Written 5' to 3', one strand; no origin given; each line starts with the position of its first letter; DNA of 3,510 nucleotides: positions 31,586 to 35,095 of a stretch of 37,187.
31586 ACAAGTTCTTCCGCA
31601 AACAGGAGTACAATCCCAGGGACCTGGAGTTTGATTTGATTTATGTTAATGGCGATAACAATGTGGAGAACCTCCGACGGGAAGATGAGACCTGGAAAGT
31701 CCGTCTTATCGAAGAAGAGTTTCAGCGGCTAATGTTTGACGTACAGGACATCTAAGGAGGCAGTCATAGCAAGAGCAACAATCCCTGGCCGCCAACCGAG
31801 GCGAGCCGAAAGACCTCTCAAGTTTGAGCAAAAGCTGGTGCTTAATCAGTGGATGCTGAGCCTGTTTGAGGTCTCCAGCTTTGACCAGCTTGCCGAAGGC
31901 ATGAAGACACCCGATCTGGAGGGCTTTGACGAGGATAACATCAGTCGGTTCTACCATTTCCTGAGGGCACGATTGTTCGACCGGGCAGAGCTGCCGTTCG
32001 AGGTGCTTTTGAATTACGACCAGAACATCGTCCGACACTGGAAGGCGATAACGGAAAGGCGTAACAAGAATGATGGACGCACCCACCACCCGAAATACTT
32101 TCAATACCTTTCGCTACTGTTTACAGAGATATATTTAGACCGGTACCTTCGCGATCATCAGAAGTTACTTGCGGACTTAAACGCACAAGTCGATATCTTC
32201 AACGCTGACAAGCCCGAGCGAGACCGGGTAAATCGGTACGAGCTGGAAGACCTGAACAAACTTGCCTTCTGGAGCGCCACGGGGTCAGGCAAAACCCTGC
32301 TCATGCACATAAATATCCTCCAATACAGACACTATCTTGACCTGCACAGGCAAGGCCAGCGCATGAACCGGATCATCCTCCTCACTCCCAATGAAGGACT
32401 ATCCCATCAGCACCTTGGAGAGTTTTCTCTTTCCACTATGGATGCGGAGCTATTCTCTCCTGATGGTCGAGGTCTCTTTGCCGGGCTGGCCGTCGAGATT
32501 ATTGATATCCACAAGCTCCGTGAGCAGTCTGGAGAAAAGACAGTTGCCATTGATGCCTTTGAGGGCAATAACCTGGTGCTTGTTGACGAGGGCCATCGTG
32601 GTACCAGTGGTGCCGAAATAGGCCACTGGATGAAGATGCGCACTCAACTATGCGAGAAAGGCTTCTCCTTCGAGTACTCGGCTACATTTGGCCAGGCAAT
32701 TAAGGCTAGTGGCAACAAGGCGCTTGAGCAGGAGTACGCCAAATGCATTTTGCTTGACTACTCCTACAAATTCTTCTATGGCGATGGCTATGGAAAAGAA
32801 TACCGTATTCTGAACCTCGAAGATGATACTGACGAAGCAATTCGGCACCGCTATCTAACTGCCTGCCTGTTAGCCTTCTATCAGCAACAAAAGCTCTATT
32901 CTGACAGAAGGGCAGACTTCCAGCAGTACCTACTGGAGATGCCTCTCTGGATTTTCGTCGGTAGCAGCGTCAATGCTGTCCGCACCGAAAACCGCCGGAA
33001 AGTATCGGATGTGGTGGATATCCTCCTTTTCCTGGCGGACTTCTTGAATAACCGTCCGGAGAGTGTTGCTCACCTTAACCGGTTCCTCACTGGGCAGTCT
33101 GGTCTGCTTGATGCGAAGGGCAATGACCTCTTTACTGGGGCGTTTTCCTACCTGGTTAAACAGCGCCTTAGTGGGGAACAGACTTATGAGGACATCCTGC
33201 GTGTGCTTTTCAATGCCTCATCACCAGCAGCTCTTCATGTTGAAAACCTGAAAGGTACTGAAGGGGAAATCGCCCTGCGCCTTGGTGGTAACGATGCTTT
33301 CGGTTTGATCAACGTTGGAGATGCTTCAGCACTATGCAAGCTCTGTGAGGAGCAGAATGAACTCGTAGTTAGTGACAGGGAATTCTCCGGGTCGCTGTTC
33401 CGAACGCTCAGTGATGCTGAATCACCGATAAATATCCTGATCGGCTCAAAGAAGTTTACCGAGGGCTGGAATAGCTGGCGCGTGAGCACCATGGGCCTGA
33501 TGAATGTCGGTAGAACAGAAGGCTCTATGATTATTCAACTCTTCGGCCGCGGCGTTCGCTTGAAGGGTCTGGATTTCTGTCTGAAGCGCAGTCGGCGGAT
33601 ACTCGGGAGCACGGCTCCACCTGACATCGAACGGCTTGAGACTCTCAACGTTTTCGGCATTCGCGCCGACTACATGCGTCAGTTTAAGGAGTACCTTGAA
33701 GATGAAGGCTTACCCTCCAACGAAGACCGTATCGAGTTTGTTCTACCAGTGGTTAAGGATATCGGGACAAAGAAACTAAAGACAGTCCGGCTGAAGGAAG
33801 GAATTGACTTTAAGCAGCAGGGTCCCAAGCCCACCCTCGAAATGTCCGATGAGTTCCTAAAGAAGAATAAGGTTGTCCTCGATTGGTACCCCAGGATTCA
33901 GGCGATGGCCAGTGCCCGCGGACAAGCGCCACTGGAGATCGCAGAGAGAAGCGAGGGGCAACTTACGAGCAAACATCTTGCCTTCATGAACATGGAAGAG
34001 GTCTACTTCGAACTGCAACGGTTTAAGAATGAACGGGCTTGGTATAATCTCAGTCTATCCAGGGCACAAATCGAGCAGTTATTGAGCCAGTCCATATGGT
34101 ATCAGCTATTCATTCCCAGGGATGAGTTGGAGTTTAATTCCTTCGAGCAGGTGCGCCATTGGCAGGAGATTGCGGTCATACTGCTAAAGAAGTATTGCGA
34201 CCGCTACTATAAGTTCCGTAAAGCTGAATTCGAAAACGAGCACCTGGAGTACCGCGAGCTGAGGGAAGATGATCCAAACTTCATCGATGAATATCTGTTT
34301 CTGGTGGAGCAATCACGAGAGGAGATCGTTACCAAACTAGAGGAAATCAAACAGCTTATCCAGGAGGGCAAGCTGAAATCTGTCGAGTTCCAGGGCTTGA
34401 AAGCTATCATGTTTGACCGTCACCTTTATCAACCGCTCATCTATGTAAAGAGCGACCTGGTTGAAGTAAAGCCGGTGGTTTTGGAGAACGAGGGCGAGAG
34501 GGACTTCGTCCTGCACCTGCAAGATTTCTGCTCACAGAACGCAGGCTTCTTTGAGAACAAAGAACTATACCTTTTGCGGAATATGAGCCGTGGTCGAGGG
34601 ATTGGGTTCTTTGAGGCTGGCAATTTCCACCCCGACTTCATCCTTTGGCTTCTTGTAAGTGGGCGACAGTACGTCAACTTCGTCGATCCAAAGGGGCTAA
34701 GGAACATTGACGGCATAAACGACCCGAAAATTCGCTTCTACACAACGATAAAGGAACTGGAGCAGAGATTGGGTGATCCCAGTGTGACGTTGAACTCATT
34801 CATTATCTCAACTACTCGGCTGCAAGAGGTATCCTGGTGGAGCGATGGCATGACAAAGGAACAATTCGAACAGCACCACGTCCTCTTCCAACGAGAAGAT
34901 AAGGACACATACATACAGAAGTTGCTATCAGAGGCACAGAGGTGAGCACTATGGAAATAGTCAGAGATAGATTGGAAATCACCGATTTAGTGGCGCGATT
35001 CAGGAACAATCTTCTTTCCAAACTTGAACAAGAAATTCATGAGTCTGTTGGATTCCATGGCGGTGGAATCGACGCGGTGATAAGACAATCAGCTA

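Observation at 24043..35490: Five-gene coupled operon (SNF2 ATPase, DUF262/DUF1524 nuclease, long beta-class MTase, Res-like helicase-nuclease, unknown protein): candidate undescribed composite defence system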

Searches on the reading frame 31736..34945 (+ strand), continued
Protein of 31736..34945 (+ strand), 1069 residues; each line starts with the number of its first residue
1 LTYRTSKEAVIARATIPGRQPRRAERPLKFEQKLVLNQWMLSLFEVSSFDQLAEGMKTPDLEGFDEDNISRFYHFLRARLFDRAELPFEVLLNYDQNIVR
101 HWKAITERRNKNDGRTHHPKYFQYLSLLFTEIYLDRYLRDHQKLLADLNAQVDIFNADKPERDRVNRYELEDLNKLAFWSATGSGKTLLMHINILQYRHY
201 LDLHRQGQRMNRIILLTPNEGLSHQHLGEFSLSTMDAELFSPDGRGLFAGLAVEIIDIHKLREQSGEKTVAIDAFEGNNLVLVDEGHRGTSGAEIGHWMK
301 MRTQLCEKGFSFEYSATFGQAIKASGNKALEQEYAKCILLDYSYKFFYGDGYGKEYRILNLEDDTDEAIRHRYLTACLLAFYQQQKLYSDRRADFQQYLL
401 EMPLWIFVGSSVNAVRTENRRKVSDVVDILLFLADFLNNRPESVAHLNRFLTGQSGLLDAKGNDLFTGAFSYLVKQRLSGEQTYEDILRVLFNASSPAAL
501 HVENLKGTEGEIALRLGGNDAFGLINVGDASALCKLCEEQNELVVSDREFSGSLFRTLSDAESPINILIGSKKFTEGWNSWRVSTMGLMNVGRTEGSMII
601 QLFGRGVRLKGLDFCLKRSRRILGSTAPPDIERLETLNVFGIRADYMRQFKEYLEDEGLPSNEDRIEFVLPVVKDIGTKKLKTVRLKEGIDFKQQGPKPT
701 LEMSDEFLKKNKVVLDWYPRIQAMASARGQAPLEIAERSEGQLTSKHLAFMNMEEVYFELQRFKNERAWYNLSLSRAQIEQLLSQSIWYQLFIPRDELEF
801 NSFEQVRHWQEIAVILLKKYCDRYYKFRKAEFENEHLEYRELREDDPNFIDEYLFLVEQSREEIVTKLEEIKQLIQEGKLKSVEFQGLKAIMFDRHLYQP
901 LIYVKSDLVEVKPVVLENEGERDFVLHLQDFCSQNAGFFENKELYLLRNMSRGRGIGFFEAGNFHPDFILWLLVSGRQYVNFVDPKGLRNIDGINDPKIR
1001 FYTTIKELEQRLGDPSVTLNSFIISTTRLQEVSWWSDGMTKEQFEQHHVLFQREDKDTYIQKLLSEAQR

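Call 32: find_encoding_contigs(protein=P0001, flank=10000, max_places=4)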
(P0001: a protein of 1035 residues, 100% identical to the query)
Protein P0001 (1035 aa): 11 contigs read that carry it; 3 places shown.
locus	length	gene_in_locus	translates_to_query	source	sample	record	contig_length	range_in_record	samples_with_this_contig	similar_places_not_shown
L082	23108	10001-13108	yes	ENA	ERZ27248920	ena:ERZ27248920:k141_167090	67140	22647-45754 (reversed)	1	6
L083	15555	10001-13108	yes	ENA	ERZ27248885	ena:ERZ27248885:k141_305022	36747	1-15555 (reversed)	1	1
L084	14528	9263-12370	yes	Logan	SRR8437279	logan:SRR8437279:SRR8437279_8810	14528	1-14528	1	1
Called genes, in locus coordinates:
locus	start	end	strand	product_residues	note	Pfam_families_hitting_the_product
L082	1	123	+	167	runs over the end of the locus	-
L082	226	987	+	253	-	PF01863:YgjP-like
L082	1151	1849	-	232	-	-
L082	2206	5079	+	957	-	PF00176:SNF2-rel_dom, PF00270:DEAD (weak), PF04851:ResIII, PF00271:Helicase_C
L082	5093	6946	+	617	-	PF03235:GmrSD_N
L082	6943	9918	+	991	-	PF01555:N6_N4_Mtase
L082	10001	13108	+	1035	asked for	PF04851:ResIII, PF18766:SWI2_SNF2 (weak)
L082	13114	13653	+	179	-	-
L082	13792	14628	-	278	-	PF22558:REase-ARP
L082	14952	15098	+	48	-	-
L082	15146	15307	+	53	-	-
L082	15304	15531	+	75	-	-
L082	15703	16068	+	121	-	PF09723:Zn_ribbon_8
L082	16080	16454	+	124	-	PF09723:Zn_ribbon_8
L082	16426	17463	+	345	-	PF17792:ThiD2, PF02581:TMP-TENI, PF03060:NMO (weak)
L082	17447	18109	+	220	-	PF01997:Translin (faint)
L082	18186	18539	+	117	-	PF01144:CoA_trans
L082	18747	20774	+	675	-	PF03030:H_PPase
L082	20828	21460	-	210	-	PF23023:Anti-Pycsar_Apyc1 (faint), PF00753:Lactamase_B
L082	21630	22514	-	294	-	PF12679:ABC2_membrane_2, PF12730:ABC2_membrane_4 (weak)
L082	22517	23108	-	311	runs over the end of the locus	PF00005:ABC_tran, PF13304:AAA_21 (weak)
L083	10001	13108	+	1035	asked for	PF04851:ResIII, PF18766:SWI2_SNF2 (weak)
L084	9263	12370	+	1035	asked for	PF04851:ResIII, PF18766:SWI2_SNF2 (weak)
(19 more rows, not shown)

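Call 90: search_dna_similar(query=window:31838-34945:+, collection=plasmids, mode=protein, max_rows=15, max_evalue=1e-20)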
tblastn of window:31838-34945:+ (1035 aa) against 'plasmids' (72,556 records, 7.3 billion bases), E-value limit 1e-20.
Records with a match: 28; places in all: 29; records where one place covers at least 80% of the query: 25.
Best place of each record, by identity: <60% 28.
By first word of the organism name: Klebsiella 11; Escherichia 2; Priestia 2; Hymenobacter 1; Natronosalvus 1; Blastomonas 1; Aeromonas 1; Raoultella 1; Citrobacter 1; Conchiformibius 1; and 6 more.
By predicted mobility (MOB-suite, as given by PLSDB): conjugative 13; non-mobilizable 12; mobilizable 3.
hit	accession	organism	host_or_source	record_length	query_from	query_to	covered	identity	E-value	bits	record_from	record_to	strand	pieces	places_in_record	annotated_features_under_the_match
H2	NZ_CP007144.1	Hymenobacter swuensis DY53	-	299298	1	1032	100%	47.6%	0e+0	928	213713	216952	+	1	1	DEAD/DEAH box helicase family protein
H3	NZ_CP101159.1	Natronosalvus amylolyticus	cell culture,sediment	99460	1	1034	100%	41.5%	0e+0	758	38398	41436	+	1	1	DEAD/DEAH box helicase family protein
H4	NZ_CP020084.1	Blastomonas fulva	Cell culture,microcystis culture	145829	1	1030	100%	41.6%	0e+0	764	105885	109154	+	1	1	DEAD/DEAH box helicase family protein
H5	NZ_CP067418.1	Aeromonas media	cell culture,water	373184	1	1032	100%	41.1%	0e+0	776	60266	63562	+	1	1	DEAD/DEAH box helicase family protein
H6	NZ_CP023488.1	Klebsiella pneumoniae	Homo sapiens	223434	1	1030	100%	40.7%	0e+0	774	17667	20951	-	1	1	DEAD/DEAH box helicase family protein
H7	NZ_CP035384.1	Klebsiella pneumoniae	cell culture,blood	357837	1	1030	100%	40.7%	0e+0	774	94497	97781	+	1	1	DEAD/DEAH box helicase family protein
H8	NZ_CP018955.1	Escherichia coli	Homo sapiens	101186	1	1030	100%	40.7%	0e+0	774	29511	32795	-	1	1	DEAD/DEAH box helicase family protein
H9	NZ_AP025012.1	Raoultella ornithinolytica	-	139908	1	1030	100%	40.7%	0e+0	774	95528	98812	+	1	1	DEAD/DEAH box helicase family protein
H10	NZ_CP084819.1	Klebsiella quasipneumoniae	Homo sapiens,Whole organism,blood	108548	1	1030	100%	40.7%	0e+0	774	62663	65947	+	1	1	DEAD/DEAH box helicase family protein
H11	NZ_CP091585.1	Klebsiella pneumoniae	Homo sapiens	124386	1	1030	100%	40.7%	0e+0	774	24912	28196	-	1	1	DEAD/DEAH box helicase family protein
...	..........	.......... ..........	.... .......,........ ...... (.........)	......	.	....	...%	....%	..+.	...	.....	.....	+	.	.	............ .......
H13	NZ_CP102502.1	Citrobacter youngae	Homo sapiens,Blood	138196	1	1030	100%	40.7%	0e+0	774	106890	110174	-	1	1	DEAD/DEAH box helicase family protein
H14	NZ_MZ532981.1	Klebsiella oxytoca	-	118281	1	1030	100%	40.7%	0e+0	774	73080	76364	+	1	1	DEAD/DEAH box helicase family protein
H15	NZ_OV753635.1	Klebsiella quasipneumoniae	-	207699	1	1030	100%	40.7%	0e+0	774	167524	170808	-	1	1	DEAD/DEAH box helicase family protein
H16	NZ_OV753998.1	Klebsiella quasipneumoniae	-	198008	1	1030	100%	40.7%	0e+0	774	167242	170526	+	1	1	DEAD/DEAH box helicase family protein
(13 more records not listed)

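Call 91: get_annotated_region(hit=H8, flank=10000)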
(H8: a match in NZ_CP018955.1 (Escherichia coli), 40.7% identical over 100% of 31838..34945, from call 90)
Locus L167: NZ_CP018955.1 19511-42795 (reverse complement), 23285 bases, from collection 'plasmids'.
description: Escherichia coli strain Ecol_316 plasmid pEC316_2, complete sequence
organism: Escherichia coli (NCBI taxid 562)
taxonomy: Bacteria; Pseudomonadota; Gammaproteobacteria; Enterobacterales; Enterobacteriaceae; Escherichia; Escherichia coli
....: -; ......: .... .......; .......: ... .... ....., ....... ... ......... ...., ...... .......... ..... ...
typing (MOB-suite, as given by PLSDB): conjugative; replicon IncFIB,IncFII; relaxase MOBF,MOBF; mating-pair formation MPF_F
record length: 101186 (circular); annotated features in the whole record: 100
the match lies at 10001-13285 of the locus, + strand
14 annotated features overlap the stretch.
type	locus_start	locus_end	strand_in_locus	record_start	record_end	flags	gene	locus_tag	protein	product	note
CDS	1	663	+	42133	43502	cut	-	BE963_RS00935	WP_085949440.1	IS3-like element ISKpn8 family transposase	GO:0006313 - DNA transposition [Evidence IEA]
CDS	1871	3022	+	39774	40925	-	-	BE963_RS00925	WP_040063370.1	IS30 family transposase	-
CDS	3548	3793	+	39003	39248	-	-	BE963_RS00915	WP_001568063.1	helix-turn-helix transcriptional regulator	-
CDS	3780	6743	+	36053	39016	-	-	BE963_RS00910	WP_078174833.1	SNF2-related protein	-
CDS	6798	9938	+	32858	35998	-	-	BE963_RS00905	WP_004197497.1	DNA methyltransferase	-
CDS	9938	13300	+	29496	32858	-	-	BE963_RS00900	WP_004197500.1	DEAD/DEAH box helicase family protein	-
CDS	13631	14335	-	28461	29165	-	-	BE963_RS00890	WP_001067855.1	IS6-like element IS26 family transposase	GO:0006313 - DNA transposition [Evidence IEA]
CDS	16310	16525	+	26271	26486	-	-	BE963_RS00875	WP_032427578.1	hypothetical protein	-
CDS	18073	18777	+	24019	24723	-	-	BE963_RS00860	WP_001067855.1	IS6-like element IS26 family transposase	GO:0006313 - DNA transposition [Evidence IEA]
CDS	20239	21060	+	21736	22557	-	-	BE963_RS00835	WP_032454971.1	DUF932 domain-containing protein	-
CDS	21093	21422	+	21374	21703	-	-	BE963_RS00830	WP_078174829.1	DUF5983 family protein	-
CDS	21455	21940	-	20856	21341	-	-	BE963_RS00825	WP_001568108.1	transglycosylase SLT domain-containing protein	-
CDS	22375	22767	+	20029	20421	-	traM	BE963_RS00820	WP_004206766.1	conjugal transfer relaxosome DNA-binding protein TraM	-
CDS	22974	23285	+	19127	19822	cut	-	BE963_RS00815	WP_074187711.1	transcriptional regulator TraJ family protein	-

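Call 92: get_annotated_region(hit=H2, flank=10000)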
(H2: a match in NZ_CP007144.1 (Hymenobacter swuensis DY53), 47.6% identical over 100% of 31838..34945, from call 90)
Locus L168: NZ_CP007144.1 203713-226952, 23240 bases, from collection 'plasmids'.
description: Hymenobacter swuensis DY53 plasmid pHsw1, complete sequence
organism: Hymenobacter swuensis DY53 (NCBI taxid 1227739)
taxonomy: Bacteria; Bacteroidota; Cytophagia; Cytophagales; Hymenobacteraceae; Hymenobacter; Hymenobacter swuensis; Hymenobacter swuensis DY53
host: -; source: -; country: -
typing (MOB-suite, as given by PLSDB): mobilizable; replicon rep_cluster_1754; relaxase MOBB
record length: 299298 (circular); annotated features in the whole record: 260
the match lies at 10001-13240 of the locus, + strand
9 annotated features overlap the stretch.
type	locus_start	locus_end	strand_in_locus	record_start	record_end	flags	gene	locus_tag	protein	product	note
CDS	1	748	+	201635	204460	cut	-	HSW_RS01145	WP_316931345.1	SNF2-related protein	-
CDS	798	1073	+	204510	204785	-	-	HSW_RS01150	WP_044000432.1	hypothetical protein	-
CDS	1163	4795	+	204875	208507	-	-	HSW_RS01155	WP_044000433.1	AAA family ATPase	-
CDS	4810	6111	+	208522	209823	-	-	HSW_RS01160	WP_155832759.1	hypothetical protein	-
CDS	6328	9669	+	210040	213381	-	-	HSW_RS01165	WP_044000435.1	DNA methyltransferase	GO:0006306 - DNA methylation [Evidence IEA]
CDS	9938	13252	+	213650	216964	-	-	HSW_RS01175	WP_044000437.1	DEAD/DEAH box helicase family protein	-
CDS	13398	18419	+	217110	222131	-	-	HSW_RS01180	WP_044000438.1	AAA domain-containing protein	-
CDS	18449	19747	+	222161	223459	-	-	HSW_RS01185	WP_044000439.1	bifunctional DNA primase/polymerase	-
CDS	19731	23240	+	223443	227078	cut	-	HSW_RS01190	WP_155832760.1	helicase C-terminal domain-containing protein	GO:0006139 - nucleobase-containing compound metabolic process [Evidence IEA]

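Call 96: search_solved_structures(query=A1, max_evalue=10)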
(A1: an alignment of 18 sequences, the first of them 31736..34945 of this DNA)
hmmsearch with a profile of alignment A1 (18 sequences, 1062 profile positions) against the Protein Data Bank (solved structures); distinct sequences matched with E-value up to 10: 4.
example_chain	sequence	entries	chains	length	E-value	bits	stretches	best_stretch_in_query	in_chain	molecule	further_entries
7w5z_6L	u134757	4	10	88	0.46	11.3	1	925-983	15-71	Cytochrome c oxidase subunit 6B-like | Decapping nuclease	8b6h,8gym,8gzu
8bqs_EV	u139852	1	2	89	0.48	11.2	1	925-983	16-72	Decapping nuclease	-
4q84_A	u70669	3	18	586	0.56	11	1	954-1050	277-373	Ribosomal protein S12 methylthiotransferase accessory factor YcaO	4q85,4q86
7ck6_C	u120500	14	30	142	2.4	8.9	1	162-212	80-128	Mitochondrial import receptor subunit TOM22 homolog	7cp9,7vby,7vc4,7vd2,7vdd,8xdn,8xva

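Call 105: search_protein_families(library=pfam, proteins=[L046:3521-5056:+, L071:5876-6364:+, L071:6388-6777:+, L072:3885-5474:+, L074:5826-6437:+, L080:4705-5553:+, L080:4216-4665:+, L003:4539-5012:-], max_evalue=0.001)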
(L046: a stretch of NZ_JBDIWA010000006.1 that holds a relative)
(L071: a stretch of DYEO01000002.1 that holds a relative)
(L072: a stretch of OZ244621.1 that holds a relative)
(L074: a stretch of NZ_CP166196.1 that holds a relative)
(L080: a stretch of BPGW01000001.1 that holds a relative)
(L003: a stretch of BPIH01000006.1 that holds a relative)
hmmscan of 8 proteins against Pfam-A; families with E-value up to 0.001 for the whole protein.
L046:3521-5056:+ (511 aa): 4 families
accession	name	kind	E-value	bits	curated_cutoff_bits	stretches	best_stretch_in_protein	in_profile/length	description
PF08668.18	HDOD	-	5.9e-62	209.1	22.9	1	16-210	1-195/196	HDOD domain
PF00990.26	GGDEF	-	2.6e-45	154.5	23.8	1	343-502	1-161/161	Diguanylate cyclase, GGDEF domain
PF01966.28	HD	-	3.5e-06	27.7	22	1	114-215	5-92/116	HD domain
PF24898.2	GGDEF_GdpP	-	0.00026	21.7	30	1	380-503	1-116/126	Cyclic-di-AMP phosphodiesterase GdpP-like, GGDEF domain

L071:5876-6364:+ (162 aa): 1 family
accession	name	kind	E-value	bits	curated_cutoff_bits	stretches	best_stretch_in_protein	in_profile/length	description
PF13749.12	HATPase_c_4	-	6.5e-06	26.5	26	1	117-158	41-82/89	Putative ATP-dependent DNA helicase recG C-terminal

L071:6388-6777:+ (129 aa): 2 families
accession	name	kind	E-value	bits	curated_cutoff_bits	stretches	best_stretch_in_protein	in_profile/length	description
PF13463.12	HTH_27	-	1e-06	29.3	22.2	0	85-126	22-64/68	Winged helix DNA-binding domain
PF12802.13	MarR_2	-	6.1e-05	23.6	27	0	71-112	9-51/61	MarR family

L072:3885-5474:+ (529 aa): 2 families
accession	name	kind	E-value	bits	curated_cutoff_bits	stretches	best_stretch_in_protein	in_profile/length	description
PF04055.27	Radical_SAM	-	3e-24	86.5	29.5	1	212-374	2-166/166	Radical SAM superfamily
PF02310.24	B12-binding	-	6.8e-20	71.6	32.1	1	33-140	13-117/121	B12 binding domain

L074:5826-6437:+ (203 aa): 0 families

L080:4705-5553:+ (282 aa): 2 families
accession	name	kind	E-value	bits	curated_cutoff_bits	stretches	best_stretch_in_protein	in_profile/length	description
PF11867.13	T1RH-like_C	-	7.5e-25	88.4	26.8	1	77-193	12-128/329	Type I restriction enzyme HindI endonuclease subunit-like, C-terminal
PF22679.2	T1R_D3-like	-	5.3e-16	59.9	27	1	3-50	108-156/158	Type I restriction enzyme subunit R domain 3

L080:4216-4665:+ (149 aa): 1 family
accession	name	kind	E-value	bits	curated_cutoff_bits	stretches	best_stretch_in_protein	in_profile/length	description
PF18766.7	SWI2_SNF2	-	1.7e-05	25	26.7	1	2-44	181-220/221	SWI2/SNF2 ATPase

L003:4539-5012:- (157 aa): 0 families

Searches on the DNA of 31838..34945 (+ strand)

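Call 93: search_dna_similar(query=L167:3548-13300:+, collection=ecoli_genomes, mode=near, max_rows=8)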
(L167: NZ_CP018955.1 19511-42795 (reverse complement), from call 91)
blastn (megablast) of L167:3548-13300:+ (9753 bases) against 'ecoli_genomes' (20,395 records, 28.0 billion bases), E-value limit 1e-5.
Records with a match: 170; places in all: 185; records where one place covers at least 80% of the query: 2.
Genomes with a match: 157 of 5426; with a place that covers at least 80% of the query: 2. Places per genome that has any: lowest 1, median 1, highest 8. On chromosomes: 4 places; on plasmids: 181.
Best place of each record, by identity: >=99% 167; 95-99% 1; 80-90% 2.
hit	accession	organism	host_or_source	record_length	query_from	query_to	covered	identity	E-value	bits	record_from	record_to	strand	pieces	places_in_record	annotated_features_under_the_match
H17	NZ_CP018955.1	Escherichia coli strain Ecol_316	Homo sapiens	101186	1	9753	100%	100.0%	0e+0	18011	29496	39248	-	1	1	DEAD/DEAH box helicase family protein | site-specific DNA-methyltransferase | SNF2-related protein | helix-turn-helix domain-containing protein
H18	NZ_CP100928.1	Escherichia coli strain ET729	sediment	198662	1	9753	100%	100.0%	0e+0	18005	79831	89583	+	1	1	DEAD/DEAH box helicase family protein | site-specific DNA-methyltransferase | SNF2-related protein | helix-turn-helix transcriptional regulator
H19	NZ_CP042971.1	Escherichia coli strain CFSAN061769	missing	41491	8324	8621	3%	99.7%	1e-150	545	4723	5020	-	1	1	DUF1158 domain-containing protein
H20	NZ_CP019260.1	Escherichia coli strain 13C1065T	chicken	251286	8324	8621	3%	99.7%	1e-150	545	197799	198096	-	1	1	DUF1158 domain-containing protein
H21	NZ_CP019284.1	Escherichia coli strain 13P484A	pig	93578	8324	8621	3%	99.7%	1e-150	545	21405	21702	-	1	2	DUF1158 domain-containing protein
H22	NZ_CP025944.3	Escherichia coli strain SCEC020023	Homo sapiens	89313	8324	8621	3%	99.7%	1e-150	545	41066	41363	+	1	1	DUF1158 domain-containing protein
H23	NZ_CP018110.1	Escherichia coli strain MRSN346595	Homo sapiens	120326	8324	8621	3%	99.7%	1e-150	545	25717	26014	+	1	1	DUF1158 domain-containing protein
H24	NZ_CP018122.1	Escherichia coli strain MRSN346355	Homo sapiens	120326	8324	8621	3%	99.7%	1e-150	545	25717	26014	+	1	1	DUF1158 domain-containing protein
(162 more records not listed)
